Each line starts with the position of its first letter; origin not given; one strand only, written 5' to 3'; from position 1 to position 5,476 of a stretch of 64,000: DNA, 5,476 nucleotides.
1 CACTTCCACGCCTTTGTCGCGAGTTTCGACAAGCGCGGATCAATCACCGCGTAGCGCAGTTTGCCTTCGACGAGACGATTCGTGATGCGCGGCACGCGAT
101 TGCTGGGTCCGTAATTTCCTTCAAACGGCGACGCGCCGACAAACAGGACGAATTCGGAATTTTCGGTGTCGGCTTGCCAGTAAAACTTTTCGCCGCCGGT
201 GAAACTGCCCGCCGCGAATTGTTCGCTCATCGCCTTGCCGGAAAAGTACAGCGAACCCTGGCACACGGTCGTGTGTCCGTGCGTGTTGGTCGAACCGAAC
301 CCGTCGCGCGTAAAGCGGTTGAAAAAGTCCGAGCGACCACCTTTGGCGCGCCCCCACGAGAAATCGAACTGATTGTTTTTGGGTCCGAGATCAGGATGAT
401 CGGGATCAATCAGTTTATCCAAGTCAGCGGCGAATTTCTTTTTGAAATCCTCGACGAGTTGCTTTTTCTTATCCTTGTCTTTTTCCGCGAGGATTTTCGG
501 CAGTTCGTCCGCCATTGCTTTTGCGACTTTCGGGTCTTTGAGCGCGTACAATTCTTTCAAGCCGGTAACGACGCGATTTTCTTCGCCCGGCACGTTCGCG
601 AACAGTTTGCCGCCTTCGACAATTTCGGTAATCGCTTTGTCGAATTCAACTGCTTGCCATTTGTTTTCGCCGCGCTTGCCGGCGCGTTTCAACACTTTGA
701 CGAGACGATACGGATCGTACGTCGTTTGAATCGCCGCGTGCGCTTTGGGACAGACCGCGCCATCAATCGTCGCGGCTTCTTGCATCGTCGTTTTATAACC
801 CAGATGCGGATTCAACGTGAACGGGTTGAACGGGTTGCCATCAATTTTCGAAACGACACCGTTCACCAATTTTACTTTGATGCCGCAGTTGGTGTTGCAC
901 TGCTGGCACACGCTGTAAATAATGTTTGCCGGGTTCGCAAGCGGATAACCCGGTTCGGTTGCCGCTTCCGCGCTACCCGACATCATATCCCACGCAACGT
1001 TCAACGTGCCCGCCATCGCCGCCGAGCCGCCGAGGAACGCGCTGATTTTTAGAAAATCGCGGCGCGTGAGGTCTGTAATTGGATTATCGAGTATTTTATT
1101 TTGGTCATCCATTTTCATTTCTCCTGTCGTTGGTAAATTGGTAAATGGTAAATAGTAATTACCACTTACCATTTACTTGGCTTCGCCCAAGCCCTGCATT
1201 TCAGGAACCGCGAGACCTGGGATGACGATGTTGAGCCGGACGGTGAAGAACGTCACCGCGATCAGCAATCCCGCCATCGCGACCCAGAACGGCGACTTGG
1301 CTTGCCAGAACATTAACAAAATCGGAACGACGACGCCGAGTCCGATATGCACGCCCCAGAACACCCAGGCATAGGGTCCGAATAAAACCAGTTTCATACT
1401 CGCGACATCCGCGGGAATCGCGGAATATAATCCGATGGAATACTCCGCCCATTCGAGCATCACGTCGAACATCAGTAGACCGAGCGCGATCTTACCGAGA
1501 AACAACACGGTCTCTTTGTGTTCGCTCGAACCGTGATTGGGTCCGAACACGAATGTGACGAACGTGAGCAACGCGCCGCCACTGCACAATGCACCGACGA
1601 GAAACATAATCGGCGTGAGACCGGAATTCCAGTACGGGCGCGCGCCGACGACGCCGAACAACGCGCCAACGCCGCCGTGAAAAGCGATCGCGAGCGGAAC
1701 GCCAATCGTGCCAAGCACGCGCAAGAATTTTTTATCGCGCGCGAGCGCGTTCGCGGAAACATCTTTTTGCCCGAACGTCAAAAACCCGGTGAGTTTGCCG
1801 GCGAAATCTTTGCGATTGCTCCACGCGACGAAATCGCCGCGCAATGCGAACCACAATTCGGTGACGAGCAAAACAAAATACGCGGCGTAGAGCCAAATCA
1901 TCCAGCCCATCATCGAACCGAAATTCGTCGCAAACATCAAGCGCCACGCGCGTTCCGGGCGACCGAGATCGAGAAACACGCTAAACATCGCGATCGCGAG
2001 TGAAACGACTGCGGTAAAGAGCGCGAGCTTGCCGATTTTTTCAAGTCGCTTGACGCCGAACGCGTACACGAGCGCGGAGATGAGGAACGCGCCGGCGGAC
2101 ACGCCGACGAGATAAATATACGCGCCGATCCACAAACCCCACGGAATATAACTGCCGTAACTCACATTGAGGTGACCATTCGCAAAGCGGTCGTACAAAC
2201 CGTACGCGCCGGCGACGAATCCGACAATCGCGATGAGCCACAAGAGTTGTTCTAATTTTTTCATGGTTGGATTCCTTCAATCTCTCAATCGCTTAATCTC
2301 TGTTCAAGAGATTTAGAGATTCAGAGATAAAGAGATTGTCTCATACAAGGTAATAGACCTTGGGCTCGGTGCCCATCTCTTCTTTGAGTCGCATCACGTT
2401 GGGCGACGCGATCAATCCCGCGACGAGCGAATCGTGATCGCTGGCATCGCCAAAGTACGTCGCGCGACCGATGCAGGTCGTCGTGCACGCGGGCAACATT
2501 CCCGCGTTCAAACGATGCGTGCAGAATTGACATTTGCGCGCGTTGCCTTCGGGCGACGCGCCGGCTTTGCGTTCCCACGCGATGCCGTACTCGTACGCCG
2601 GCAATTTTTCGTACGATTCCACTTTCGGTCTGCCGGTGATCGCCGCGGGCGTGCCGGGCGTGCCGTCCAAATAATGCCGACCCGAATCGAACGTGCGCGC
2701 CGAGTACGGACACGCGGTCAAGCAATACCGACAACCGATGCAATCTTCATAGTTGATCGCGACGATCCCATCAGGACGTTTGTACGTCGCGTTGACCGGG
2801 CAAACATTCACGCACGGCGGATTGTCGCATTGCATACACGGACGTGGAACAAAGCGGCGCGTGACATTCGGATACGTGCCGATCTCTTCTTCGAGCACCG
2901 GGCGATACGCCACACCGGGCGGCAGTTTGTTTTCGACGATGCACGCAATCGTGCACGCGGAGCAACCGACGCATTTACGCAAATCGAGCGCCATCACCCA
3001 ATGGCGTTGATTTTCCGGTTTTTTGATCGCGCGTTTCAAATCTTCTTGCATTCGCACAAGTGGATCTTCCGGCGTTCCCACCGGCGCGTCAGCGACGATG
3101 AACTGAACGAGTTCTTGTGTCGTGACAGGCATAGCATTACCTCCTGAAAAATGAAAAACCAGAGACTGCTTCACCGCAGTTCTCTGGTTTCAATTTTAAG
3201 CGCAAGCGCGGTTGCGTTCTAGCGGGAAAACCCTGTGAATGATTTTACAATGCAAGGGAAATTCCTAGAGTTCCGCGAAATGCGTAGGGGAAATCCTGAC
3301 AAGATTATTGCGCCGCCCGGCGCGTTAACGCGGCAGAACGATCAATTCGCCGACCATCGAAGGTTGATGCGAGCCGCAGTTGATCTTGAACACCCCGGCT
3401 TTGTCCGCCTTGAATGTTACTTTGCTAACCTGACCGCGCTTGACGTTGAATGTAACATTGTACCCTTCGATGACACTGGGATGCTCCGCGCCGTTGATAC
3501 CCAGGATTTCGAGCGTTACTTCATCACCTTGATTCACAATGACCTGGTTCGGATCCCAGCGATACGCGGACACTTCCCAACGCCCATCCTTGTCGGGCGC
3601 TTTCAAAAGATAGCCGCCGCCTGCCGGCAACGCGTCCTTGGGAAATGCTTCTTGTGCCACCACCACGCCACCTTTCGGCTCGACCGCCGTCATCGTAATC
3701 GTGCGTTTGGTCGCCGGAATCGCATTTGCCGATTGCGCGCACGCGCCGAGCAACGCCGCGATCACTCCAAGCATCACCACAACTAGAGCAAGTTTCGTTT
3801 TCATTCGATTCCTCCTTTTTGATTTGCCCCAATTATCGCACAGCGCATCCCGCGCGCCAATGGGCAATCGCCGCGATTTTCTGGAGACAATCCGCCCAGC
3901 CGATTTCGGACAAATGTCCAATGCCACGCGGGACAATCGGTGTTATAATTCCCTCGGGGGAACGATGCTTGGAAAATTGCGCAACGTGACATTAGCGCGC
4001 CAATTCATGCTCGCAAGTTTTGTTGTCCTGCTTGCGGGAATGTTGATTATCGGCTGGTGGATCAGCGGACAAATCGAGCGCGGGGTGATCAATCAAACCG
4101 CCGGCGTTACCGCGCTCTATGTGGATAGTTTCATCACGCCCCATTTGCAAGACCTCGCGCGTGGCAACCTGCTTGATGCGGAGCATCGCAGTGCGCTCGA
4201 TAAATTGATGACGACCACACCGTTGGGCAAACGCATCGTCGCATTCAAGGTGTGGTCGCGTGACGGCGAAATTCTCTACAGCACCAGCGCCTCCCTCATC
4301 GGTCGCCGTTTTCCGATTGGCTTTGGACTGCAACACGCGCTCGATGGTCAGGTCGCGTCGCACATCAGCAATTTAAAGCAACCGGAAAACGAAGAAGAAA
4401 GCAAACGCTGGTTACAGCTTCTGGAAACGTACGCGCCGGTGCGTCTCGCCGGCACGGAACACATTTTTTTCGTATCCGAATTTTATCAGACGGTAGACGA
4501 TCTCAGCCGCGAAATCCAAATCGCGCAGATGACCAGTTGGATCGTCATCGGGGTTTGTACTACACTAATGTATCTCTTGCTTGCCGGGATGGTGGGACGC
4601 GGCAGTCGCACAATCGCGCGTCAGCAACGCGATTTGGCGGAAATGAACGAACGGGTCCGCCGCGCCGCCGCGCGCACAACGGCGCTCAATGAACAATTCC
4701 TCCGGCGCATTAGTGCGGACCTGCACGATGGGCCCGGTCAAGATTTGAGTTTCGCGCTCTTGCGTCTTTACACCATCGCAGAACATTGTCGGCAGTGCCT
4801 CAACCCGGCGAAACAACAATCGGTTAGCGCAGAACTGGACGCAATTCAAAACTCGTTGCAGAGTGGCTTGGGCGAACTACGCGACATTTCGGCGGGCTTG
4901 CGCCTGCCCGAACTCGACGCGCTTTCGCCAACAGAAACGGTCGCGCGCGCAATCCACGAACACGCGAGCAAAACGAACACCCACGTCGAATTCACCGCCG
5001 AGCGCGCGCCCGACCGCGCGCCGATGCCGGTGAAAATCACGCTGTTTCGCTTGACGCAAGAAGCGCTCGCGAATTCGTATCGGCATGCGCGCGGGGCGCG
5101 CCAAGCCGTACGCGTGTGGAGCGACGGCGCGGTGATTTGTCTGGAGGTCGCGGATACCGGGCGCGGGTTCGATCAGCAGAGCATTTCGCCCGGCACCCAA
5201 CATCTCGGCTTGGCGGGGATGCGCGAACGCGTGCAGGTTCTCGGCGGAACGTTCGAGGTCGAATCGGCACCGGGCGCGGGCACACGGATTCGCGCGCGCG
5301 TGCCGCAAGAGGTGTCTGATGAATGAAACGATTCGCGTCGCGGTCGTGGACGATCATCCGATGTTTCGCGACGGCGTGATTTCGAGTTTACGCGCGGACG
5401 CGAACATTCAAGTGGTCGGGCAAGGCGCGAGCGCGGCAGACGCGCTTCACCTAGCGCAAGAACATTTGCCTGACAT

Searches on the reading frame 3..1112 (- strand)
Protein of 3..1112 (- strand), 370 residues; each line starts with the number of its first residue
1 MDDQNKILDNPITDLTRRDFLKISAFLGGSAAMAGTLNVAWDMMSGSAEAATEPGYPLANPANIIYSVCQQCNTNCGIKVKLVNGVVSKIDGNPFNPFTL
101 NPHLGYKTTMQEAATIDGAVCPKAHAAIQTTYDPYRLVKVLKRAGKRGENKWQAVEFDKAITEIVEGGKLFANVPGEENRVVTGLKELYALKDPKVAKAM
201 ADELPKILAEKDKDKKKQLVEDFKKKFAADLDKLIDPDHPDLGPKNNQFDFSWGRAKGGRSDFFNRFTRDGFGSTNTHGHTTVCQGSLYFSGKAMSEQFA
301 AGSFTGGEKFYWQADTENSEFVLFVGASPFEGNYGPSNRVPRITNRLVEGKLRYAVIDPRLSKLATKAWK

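Call 22: search_solved_structures(query=window:3-1112:-, max_evalue=0.001)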
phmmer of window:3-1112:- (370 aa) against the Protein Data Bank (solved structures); distinct sequences matched with E-value up to 0.001: 3.
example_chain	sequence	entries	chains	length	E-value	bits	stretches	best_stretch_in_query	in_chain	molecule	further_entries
2vpw_A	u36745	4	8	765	4.7e-10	42.3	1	16-165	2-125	THIOSULFATE REDUCTASE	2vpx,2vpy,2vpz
6cz7_A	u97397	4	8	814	7.6e-06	28.4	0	273-370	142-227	ArrA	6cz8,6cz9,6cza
9vap_A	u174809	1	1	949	0.00012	24.5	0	11-105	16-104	Formate dehydrogenase molybdopterin-binding subunit FdhA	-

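Call 23: search_protein_families(library=ncbifam, proteins=[window:3-1112:-], max_evalue=0.00001)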
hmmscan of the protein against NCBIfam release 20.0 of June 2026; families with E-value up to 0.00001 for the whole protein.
window:3-1112:- (370 aa): 6 families
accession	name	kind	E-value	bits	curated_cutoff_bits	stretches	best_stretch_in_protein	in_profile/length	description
NF011567.1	PRK14991.1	equivalog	6.5e-34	116.8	1750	2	49-196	58-216/1022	tetrathionate reductase subunit TtrA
NF012032.0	PRK15488.1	equivalog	2.6e-23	82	694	1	14-166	2-128/759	thiosulfate reductase PhsA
TIGR02166.1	dmsA_ynfE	subfamily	2e-14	52.6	777.7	1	15-166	1-134/794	DMSO/selenate family reductase complex A subunit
NF041714.1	arsenate_red_ArrA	equivalog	3.2e-11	42.1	1600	0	14-164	2-137/848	arsenate respiratory reductase molybdopterin-containing subunit ArrA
NF011566.1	PRK14990.1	exception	1.6e-08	33.1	1600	1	13-165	12-148/814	dimethylsulfoxide reductase subunit A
TIGR03479.1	DMSO_red_II_alp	subfamily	2.7e-07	29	984.75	1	115-166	99-150/913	molybdopterin-dependent oxidoreductase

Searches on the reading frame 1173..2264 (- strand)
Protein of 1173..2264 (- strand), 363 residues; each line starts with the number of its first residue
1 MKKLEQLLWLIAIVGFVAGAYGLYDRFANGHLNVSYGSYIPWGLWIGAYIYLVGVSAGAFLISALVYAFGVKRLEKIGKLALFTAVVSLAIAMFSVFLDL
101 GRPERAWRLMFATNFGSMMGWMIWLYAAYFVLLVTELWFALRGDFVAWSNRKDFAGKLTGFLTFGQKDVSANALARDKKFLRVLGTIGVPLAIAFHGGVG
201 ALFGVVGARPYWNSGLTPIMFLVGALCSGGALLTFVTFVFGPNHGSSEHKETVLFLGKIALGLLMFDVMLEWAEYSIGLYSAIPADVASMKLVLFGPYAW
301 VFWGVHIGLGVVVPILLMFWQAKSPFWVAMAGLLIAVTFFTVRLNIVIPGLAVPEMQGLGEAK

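Call 9: search_protein_families(library=pfam, proteins=[window:1173-2264:-], max_evalue=0.001)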
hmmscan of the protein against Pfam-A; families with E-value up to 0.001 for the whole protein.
window:1173-2264:- (363 aa): 1 family
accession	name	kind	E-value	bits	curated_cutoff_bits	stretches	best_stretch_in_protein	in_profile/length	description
PF03916.19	NrfD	-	1.6e-40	140.1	25.8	1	40-353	9-311/313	Polysulphide reductase, NrfD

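Call 23: search_protein_families(library=ncbifam, proteins=[window:1173-2264:-], max_evalue=0.00001)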
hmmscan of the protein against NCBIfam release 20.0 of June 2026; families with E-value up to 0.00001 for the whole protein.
window:1173-2264:- (363 aa): 5 families
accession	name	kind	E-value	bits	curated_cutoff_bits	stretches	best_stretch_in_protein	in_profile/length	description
NF045798.1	DsrP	equivalog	1e-23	84.4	350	2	9-141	15-144/346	sulfate reduction electron transfer complex DsrMKJOP subunit DsrP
TIGR03148.1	cyt_nit_nrfD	equivalog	2.7e-17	63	347.6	1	42-324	10-281/316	cytochrome c nitrite reductase subunit NrfD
NF041784.1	mnquin_red_QrcD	equivalog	1.2e-16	61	570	1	7-137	19-150/408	menaquinone reductase integral membrane subunit QrcD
NF045714.1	sulf_resp_HmcC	equivalog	5.3e-10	39.1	550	1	11-235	7-213/376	sulfate respiration complex protein HmcC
NF008133.1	PRK10881.1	equivalog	6.3e-10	39.1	450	1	19-348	26-332/377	Ni/Fe-hydrogenase cytochrome b subunit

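Call 24: find_encoding_contigs(protein=window:1173-2264:-, flank=10000, max_places=4)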
Protein window:1173-2264:- (363 aa): no gene with exactly this product is on record in the collection.

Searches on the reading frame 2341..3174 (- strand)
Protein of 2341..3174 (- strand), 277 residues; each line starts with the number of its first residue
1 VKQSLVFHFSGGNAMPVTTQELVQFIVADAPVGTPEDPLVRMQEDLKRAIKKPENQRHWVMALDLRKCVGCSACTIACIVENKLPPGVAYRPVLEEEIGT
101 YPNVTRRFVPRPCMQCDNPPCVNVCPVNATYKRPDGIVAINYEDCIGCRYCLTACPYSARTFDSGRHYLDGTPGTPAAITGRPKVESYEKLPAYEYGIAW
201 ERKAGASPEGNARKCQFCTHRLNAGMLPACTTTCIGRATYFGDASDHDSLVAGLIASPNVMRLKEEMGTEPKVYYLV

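Call 9: search_protein_families(library=pfam, proteins=[window:2341-3174:-], max_evalue=0.001)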
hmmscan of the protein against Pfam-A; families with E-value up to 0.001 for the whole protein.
window:2341-3174:- (277 aa): 10 families
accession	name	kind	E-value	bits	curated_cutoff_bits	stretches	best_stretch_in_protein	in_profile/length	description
PF13247.11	Fer4_11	-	6.1e-21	74.9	26.2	2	107-164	4-63/100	4Fe-4S dicluster domain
PF12838.12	Fer4_7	-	2.2e-11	44.5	27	2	113-159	2-52/52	4Fe-4S dicluster domain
PF13237.11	Fer4_10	-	3.4e-10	40.2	25.5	2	109-156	5-53/53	4Fe-4S dicluster domain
PF13187.11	Fer4_9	-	1.8e-08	34.7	27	1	113-158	2-50/52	4Fe-4S dicluster domain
PF12797.12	Fer4_2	-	7.9e-08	32.2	24.5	1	137-157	2-22/22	4Fe-4S binding domain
PF12837.12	Fer4_6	-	9.2e-08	32.1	25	1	137-159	1-23/24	4Fe-4S binding domain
PF00037.32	Fer4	-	9e-07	28.9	21.1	1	139-160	2-23/24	4Fe-4S binding domain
PF13183.11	Fer4_8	-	4.5e-05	24.4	27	0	65-128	2-67/68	4Fe-4S dicluster domain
PF14697.11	Fer4_21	-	5.6e-05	23.6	35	1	112-157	7-53/59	4Fe-4S dicluster domain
PF25160.1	LdpA_Fe-S-bd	-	0.00013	22.1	27.6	0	115-158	4-41/49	LdpA Fe-S cluster-binding domain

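Call 23: search_protein_families(library=ncbifam, proteins=[window:2341-3174:-], max_evalue=0.00001)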
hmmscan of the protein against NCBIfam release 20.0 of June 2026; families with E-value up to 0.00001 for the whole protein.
window:2341-3174:- (277 aa): 30 families (the best 25 are shown)
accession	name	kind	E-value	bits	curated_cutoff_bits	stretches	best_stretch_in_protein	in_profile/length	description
NF011569.0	PRK14993.1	equivalog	7.2e-53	179.5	416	2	37-163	22-150/244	tetrathionate reductase subunit TtrB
NF045797.1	DsrO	equivalog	1.3e-51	175.3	200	2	31-163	16-153/235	sulfate reduction electron transfer complex DsrMKJOP subunit DsrO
NF041715.1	arsenate_red_ArrB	equivalog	1.9e-45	155.2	450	1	60-276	4-225/233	arsenate respiratory reductase iron-sulfur subunit ArrB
TIGR03149.1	cyt_nit_nrfC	equivalog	2.9e-43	147.8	377.6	2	51-165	31-147/225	cytochrome c nitrite reductase Fe-S protein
NF041782.1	mnquin_red_QrcC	equivalog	1.5e-36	126.3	400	2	59-163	1-119/239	menaquinone reductase iron-sulfur cluster-binding subunit QrcC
TIGR02951.1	DMSO_dmsB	equivalog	3.5e-32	111.7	214.1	1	63-166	6-118/161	DMSO/selenate family reductase complex B subunit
TIGR03478.1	DMSO_red_II_bet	subfamily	1.4e-30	106.3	480.7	2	96-163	114-182/321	DMSO reductase family type II enzyme, iron-sulfur subunit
NF038355.1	FDH3_beta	equivalog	9.6e-29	100.7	240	1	63-168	7-109/180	formate dehydrogenase FDH3 subunit beta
NF042979.1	EthbenzDh_ebdB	equivalog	2.2e-24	86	740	2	96-163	136-204/354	ethylbenzene dehydrogenase subunit beta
NF008134.0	PRK10882.1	equivalog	2.7e-23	82.5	263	1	108-163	108-164/329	hydrogenase 2 operon protein HybA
NF045715.1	sulf_resp_HmcB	equivalog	8.6e-21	74.3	420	1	63-164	41-158/307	sulfate respiration complex iron-sulfur protein HmcB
TIGR01660.1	narH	equivalog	1.2e-18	66.8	524.05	1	98-159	168-230/492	nitrate reductase subunit beta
TIGR01582.1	FDH-beta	equivalog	6e-18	64.9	334.7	1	112-162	92-143/283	formate dehydrogenase subunit beta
NF007382.0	PRK09898.1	equivalog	7.6e-16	58.3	213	1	107-164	117-175/208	ferredoxin-like protein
NF007658.0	PRK10330.1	equivalog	1.7e-14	53.7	260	1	63-159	7-103/181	electron transport protein HydN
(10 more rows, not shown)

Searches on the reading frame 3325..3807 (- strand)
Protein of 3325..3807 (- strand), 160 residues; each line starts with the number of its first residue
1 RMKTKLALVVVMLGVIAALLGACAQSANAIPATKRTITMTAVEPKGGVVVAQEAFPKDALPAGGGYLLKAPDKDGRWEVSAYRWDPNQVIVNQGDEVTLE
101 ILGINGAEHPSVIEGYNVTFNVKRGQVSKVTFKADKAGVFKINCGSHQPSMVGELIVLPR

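Call 60: search_protein_families(library=pfam, proteins=[window:3325-3807:-], max_evalue=0.001)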
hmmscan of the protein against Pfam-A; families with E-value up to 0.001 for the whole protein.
window:3325-3807:- (160 aa): 1 family
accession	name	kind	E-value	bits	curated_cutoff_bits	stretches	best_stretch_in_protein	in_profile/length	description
PF13473.12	Cupredoxin_1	-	2.7e-08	34.2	27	1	78-157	26-104/104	Cupredoxin-like domain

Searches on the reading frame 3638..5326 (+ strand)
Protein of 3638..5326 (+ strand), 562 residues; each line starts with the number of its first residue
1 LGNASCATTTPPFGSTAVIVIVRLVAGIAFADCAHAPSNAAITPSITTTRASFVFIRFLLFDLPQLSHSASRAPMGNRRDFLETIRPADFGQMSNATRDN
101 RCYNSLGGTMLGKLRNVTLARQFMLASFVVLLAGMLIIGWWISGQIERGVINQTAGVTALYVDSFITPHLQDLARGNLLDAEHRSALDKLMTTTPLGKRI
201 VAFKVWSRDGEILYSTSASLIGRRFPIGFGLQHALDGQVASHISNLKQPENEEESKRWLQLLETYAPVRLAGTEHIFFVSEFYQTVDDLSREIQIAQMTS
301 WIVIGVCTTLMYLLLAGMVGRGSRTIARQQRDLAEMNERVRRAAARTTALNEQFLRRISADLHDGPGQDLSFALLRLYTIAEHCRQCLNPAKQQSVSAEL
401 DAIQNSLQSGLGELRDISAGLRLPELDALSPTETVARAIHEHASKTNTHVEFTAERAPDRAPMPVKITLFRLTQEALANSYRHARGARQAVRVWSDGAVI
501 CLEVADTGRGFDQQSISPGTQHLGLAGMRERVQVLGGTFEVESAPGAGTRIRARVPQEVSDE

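Call 9: search_protein_families(library=pfam, proteins=[window:3638-5326:+], max_evalue=0.001)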
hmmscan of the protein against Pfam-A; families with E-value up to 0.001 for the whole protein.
window:3638-5326:+ (562 aa): 3 families
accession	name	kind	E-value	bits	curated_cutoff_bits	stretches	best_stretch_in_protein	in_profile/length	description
PF02518.31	HATPase_c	-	8.6e-14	52.4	26.4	1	467-558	4-110/111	Histidine kinase-, DNA gyrase B-, and HSP90-like ATPase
PF07730.19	HisKA_3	-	2.2e-08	35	24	1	356-424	3-65/68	Histidine kinase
PF13581.12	HATPase_c_2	-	9.6e-05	22.8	27.4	1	474-521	37-89/127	Histidine kinase-like ATPase domain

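Call 23: search_protein_families(library=ncbifam, proteins=[window:3638-5326:+], max_evalue=0.00001)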
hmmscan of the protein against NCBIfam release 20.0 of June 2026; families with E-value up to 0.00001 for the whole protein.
window:3638-5326:+ (562 aa): 7 families
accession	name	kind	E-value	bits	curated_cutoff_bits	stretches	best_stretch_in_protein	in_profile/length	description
NF052443.1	SensHisKinMctS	equivalog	8e-29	100.3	700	1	325-560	223-451/457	two-component system sensor histidine kinase MctS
NF008649.0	PRK11644.1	equivalog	1.3e-24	86.8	408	1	330-558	279-497/499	signal transduction histidine-protein kinase/phosphatase UhpB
NF052531.1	Strep_LiaS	equivalog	4e-22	78.9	450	1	349-556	127-326/328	envelope stress sensor histidine kinase LiaS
NF008184.0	PRK10935.1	equivalog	1.1e-16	60.6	553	1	358-558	367-560/565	nitrate/nitrite two-component system sensor histidine kinase NarQ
NF007896.0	PRK10600.1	equivalog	2.9e-16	59.3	578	1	358-554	394-582/598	nitrate/nitrite two-component system sensor histidine kinase NarX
NF047786.1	his_kin_MadS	equivalog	7.6e-14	51.6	500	1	323-556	201-434/434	MadS family sensor histidine kinase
NF047322.1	HK_morpho_MacS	equivalog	2.3e-07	30.3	300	1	314-556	151-367/367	MacS family sensor histidine kinase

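Call 45: search_protein_families(library=pfam, proteins=[window:3638-5326:+], max_evalue=0.01)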
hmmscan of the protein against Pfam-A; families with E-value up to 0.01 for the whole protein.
window:3638-5326:+ (562 aa): 3 families
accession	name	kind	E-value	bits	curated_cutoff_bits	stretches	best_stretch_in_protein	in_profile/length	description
PF02518.31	HATPase_c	-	8.6e-14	52.4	26.4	1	467-558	4-110/111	Histidine kinase-, DNA gyrase B-, and HSP90-like ATPase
PF07730.19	HisKA_3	-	2.2e-08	35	24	1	356-424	3-65/68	Histidine kinase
PF13581.12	HATPase_c_2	-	9.6e-05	22.8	27.4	1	474-521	37-89/127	Histidine kinase-like ATPase domain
